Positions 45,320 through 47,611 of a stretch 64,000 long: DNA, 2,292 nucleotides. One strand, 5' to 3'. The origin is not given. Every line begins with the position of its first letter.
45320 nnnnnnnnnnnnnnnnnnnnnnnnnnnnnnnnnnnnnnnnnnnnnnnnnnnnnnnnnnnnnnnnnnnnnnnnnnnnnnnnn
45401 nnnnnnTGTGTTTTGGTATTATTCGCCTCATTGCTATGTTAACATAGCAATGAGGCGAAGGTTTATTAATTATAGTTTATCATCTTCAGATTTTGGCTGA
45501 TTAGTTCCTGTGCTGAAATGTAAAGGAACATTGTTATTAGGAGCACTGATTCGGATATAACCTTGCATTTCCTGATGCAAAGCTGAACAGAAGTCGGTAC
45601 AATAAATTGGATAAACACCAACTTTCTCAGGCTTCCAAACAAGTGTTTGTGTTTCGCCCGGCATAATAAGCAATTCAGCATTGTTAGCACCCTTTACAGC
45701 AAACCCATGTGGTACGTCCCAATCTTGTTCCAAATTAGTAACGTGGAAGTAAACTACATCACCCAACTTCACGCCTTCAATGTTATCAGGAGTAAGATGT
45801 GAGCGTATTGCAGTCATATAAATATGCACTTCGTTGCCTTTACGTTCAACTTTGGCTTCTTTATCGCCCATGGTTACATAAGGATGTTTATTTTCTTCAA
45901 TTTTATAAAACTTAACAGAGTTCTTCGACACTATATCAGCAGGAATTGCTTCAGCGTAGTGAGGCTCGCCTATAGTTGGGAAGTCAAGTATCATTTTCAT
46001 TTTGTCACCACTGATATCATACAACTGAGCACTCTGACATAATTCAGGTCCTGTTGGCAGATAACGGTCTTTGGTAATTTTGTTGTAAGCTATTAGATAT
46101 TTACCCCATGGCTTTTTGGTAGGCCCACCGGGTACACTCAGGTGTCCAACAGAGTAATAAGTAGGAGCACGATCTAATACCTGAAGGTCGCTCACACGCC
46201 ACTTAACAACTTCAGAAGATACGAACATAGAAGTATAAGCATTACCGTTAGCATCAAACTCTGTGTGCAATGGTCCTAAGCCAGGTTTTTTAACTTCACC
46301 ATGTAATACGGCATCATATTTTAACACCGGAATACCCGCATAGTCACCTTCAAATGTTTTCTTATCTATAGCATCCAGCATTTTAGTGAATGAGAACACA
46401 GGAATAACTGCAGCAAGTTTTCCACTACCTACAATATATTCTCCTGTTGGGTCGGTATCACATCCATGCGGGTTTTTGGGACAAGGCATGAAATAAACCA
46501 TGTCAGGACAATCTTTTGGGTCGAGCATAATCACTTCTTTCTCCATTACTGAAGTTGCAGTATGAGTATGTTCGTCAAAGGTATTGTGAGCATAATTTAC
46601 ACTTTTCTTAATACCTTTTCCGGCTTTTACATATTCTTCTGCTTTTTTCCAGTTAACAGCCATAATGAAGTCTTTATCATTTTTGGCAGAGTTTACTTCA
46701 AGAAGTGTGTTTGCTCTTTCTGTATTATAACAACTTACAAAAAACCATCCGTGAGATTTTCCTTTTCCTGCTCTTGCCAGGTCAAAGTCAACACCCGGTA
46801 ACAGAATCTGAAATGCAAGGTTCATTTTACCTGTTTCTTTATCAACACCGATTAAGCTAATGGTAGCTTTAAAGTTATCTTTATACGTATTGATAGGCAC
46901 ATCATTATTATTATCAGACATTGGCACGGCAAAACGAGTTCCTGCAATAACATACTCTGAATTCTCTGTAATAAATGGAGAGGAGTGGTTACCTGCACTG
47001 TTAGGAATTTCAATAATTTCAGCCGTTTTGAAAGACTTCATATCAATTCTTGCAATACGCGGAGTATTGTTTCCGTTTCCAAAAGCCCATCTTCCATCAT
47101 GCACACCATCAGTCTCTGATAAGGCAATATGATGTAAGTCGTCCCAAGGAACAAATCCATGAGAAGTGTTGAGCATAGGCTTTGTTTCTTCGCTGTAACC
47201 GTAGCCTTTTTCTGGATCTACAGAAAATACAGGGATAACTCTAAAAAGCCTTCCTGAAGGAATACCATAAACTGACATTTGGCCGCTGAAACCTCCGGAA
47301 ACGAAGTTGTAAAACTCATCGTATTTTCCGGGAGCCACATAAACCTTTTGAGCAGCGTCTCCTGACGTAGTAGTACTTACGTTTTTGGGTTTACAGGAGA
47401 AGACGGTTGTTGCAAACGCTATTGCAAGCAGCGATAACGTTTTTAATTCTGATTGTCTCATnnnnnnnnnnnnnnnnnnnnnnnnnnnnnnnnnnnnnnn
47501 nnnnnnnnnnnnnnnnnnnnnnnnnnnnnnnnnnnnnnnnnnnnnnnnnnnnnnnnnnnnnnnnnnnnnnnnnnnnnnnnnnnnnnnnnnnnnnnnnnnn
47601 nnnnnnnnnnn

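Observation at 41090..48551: Complete clade-II (Sec-type) nos cluster with non-canonical inserts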

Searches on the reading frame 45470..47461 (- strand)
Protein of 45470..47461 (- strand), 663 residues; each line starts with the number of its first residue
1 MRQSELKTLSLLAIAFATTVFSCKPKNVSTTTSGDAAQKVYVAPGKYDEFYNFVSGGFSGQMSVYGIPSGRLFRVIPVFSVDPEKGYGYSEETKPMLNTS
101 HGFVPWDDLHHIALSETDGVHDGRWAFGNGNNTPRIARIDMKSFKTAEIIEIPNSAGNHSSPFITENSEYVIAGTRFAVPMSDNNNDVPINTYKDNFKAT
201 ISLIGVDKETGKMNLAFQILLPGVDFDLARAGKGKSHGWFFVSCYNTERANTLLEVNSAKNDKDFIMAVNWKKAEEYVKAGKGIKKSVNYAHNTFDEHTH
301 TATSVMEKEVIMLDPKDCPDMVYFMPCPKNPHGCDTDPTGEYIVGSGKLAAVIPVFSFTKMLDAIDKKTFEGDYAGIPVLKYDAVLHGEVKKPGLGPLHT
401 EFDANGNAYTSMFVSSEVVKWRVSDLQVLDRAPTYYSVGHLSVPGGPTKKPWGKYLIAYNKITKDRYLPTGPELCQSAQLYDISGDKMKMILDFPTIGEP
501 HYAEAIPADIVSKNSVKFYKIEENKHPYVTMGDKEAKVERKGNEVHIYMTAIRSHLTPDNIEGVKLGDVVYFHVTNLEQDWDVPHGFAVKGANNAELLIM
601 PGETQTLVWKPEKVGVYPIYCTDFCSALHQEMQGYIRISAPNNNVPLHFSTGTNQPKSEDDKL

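Call 3: search_protein_families(library=pfam, proteins=[window:45470-47461:-], max_evalue=0.01)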
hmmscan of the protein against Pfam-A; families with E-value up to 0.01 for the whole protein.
window:45470-47461:- (663 aa): 2 families
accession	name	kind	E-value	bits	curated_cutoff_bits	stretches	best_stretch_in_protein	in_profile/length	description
PF18764.7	nos_propeller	-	1.6e-34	118.1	30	1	431-501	1-71/71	Nitrous oxide reductase propeller repeat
PF13473.12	Cupredoxin_1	-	0.007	16.8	27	0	547-634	23-100/104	Cupredoxin-like domain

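Call 4: search_protein_families(library=ncbifam, proteins=[window:45470-47461:-], max_evalue=0.01)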
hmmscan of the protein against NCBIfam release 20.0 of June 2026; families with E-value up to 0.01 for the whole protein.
window:45470-47461:- (663 aa): 6 families
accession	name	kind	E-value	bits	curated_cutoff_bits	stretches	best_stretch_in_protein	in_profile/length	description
TIGR04246.1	nitrous_NosZ_Gp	equivalog_domain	1.4e-279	928.3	625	1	37-639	1-577/578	Sec-dependent nitrous-oxide reductase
TIGR04244.1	nitrous_NosZ_RR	equivalog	1.9e-105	353.8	625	1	22-635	25-623/627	TAT-dependent nitrous-oxide reductase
NF052460.1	L-NosZ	equivalog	2.9e-44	151.4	700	2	278-636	124-476/480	clade III lactonase-type nitrous-oxide reductase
TIGR02866.1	CoxB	equivalog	1.3e-05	24.9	147.7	1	582-639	136-192/202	cytochrome c oxidase subunit II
NF050117.1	aa3_CtaC_Actin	exception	0.004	16.4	250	1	581-640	176-234/244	aa3-type cytochrome oxidase subunit II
TIGR03096.1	nitroso_cyanin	equivalog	0.0052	16.5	142.85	0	564-629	65-126/135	nitrosocyanin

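Call 8: find_related_loci(query=window:45470-47461:-, collection=genome_contigs, flank=10000)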
Query window:45470-47461:- (663 aa) in genome_contigs; peptide patterns used: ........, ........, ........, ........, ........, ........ (x = any residue, [..] = any of these).
600 stretches matched a pattern (row limit reached: there are more); 593 encode a relative of the query (tblastn E <= 1e-3); the best 80 are kept; 80 distinct loci.
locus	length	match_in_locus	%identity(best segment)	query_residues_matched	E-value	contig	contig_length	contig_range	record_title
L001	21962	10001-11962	82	7-657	0e+0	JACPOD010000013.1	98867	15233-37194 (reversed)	MAG: Sphingobacteriales bacterium isolate NC_groundwater_592_Pr5_B-0.1um_38_44 alan_book_18_scaffold_13216, whole genome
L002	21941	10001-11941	82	9-657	0e+0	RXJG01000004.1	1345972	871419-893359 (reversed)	MAG: Sphingobacteriales bacterium isolate AWTP1-9 sample_193_scaffold_16, whole genome shotgun sequence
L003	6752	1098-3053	81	9-660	0e+0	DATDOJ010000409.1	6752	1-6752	MAG TPA_asm: Bacteroidia bacterium isolate SMAG_U7891 k141_3088900, whole genome shotgun sequence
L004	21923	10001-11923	83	6-651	0e+0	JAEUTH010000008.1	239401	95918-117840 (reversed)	MAG: Bacteroidia bacterium isolate new MAG-324 k141_1235332, whole genome shotgun sequence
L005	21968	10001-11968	80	1-658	0e+0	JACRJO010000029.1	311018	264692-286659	MAG: Sphingobacteriales bacterium isolate NC_groundwater_1831_Pr3_B-0.1um_49_18 SR-2_scaffold_141_2801361, whole genome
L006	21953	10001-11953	81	11-658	0e+0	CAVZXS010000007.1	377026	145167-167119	MAG: uncultured Bacteroidetes bacterium isolate MFD04651.bin.1.29 genome assembly, contig: contig_15063, whole genome sh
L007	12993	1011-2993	80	1-660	0e+0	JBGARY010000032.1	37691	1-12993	MAG: Chitinophagaceae bacterium isolate MAG_MBR_AS.58 MBRAS-58_NODE_32_length_37691_cov_6.260196, whole genome shotgun s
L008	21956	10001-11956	80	11-658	0e+0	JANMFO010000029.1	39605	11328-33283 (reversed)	MAG: Chitinophagaceae bacterium isolate OTE_70b_metabat_173 OTE_70b_k141_182990, whole genome shotgun sequence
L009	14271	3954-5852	82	22-654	0e+0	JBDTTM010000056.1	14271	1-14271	MAG: Bacteroidota bacterium isolate cluster3_bin.296 NODE_17092_length_14271_cov_7.872538, whole genome shotgun sequence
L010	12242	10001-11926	80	6-652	0e+0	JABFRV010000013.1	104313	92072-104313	MAG: Saprospiraceae bacterium isolate S-RSF-IL-02 seq_11, whole genome shotgun sequence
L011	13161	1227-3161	80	6-652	0e+0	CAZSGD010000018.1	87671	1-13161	MAG TPA_asm: uncultured Chitinophaga sp. isolate SRP173033_co1_308 genome assembly, contig: NODE_345_length_87671_cov_45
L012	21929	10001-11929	80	12-655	0e+0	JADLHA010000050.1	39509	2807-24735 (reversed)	MAG: Saprospiraceae bacterium isolate SJ462 c_000001694487, whole genome shotgun sequence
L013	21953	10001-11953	79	5-656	0e+0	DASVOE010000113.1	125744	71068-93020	MAG TPA_asm: Chitinophagaceae bacterium isolate SMAG_U3145 k141_598678, whole genome shotgun sequence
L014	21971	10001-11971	78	10-662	0e+0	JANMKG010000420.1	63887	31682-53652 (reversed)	MAG: Chitinophagaceae bacterium isolate OTE_64_metabat_225 OTE_64_k141_1981111, whole genome shotgun sequence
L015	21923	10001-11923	80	11-652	0e+0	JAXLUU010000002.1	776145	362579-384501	MAG: Saprospiraceae bacterium isolate STL-BAC38 C1.268.fa-2, whole genome shotgun sequence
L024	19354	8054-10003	75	6-656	0e+0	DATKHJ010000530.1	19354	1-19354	MAG TPA_asm: Flavisolibacter sp. isolate SMAG_U14574 k141_291087, whole genome shotgun sequence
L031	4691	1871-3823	75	1-652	0e+0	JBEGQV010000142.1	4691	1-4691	MAG: Bacteroidota bacterium isolate pamunkeyriver_2019_sw_WHONDRS-S19S_0054_B_bin.41 scaffold_1916725, whole genome shot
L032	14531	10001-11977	75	1-659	0e+0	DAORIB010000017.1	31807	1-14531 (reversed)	MAG TPA_asm: Ferruginibacter sp. isolate AMR_MDS_5588 NODE_114_length_31807_cov_7.141503, whole genome shotgun sequence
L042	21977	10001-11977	73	1-659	0e+0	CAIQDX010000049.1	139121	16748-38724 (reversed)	MAG: uncultured Chitinophagaceae bacterium isolate Umea2p3_bin-1345 genome assembly, contig: bin-1345:049/147, whole gen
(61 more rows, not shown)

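Call 49: search_protein_families(library=pfam, proteins=[L042:15824-16219:+], max_evalue=0.0001)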
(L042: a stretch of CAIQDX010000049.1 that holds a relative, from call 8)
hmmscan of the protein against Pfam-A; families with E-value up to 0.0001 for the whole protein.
L042:15824-16219:+ (131 aa): 1 family
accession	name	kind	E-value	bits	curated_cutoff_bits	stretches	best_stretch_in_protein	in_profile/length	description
PF01152.27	Bac_globin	-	3.2e-05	24.5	21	1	9-97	10-98/121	Bacterial-like globin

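Call 59: search_protein_families(library=ncbifam, proteins=[L042:15824-16219:+, L031:592-1206:-], max_evalue=0.001)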
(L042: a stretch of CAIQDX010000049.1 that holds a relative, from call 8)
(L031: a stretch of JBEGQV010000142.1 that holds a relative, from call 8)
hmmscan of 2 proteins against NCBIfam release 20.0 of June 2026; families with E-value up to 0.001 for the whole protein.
L042:15824-16219:+ (131 aa): 0 families

L031:592-1206:- (204 aa): 10 families
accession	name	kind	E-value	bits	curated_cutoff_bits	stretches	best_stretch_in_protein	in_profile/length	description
NF008732.0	PRK11753.1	equivalog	1.1e-13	51.2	266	1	13-195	24-208/214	cAMP-activated global transcriptional regulator CRP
NF008365.0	PRK11161.1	subfamily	1.6e-09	37.4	228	1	16-200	51-236/250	fumarate/nitrate reduction transcriptional regulator Fnr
NF050806.1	TransRegFixKCaul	equivalog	2.8e-08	33.3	300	0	8-113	19-120/215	transcriptional regulator FixK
NF052518.1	TransRegLdrP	equivalog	1.9e-07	31.3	300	1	17-202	4-183/195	transcriptional regulator LdrP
NF045989.1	TransRegFnrLRhodb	equivalog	4.1e-07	29.5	300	1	14-196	38-224/245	transcriptional regulator FnrL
TIGR03697.1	NtcA_cyano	equivalog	1.3e-06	28.3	244.95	1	20-197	1-182/193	global nitrogen regulator NtcA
NF007707.0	PRK10402.1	subfamily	0.00016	21.4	180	1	12-123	31-138/226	transcriptional regulator YeiL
NF041163.2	encap_f2b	equivalog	0.00041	19.6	400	1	15-111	98-195/450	family 2B encapsulin nanocompartment shell protein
NF053664.1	TransRegPtrACyano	equivalog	0.00052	19.4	300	0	36-194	33-186/196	Crp/Fnr family transcriptional regulator PtrA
NF010499.0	PRK13918.1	equivalog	0.0007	19.2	274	0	18-88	18-88/205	CRP/FNR family transcriptional regulator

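Call 81: search_protein_families(library=pfam, proteins=[L032:7348-8568:-, L024:6109-7329:-], max_evalue=0.01)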
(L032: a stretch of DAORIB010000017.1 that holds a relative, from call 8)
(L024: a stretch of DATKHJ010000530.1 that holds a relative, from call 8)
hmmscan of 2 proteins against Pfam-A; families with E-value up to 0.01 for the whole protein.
L032:7348-8568:- (406 aa): 0 families

L024:6109-7329:- (406 aa): 3 families
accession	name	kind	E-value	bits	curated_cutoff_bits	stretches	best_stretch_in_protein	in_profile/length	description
PF10006.14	DUF2249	-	4.5e-47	158.2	29.5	2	96-164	2-70/70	Uncharacterized conserved protein (DUF2249)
PF04405.19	ScdA_N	-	2.1e-22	79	32.5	1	171-223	3-55/56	Domain of Unknown function (DUF542)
PF01814.28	Hemerythrin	-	7e-19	69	25.3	1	249-397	7-127/127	Hemerythrin HHE cation binding domain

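Call 82: search_protein_families(library=ncbifam, proteins=[L032:7348-8568:-], max_evalue=0.1)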
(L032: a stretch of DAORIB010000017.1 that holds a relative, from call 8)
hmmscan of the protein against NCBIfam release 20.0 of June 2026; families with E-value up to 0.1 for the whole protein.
L032:7348-8568:- (406 aa): 0 families
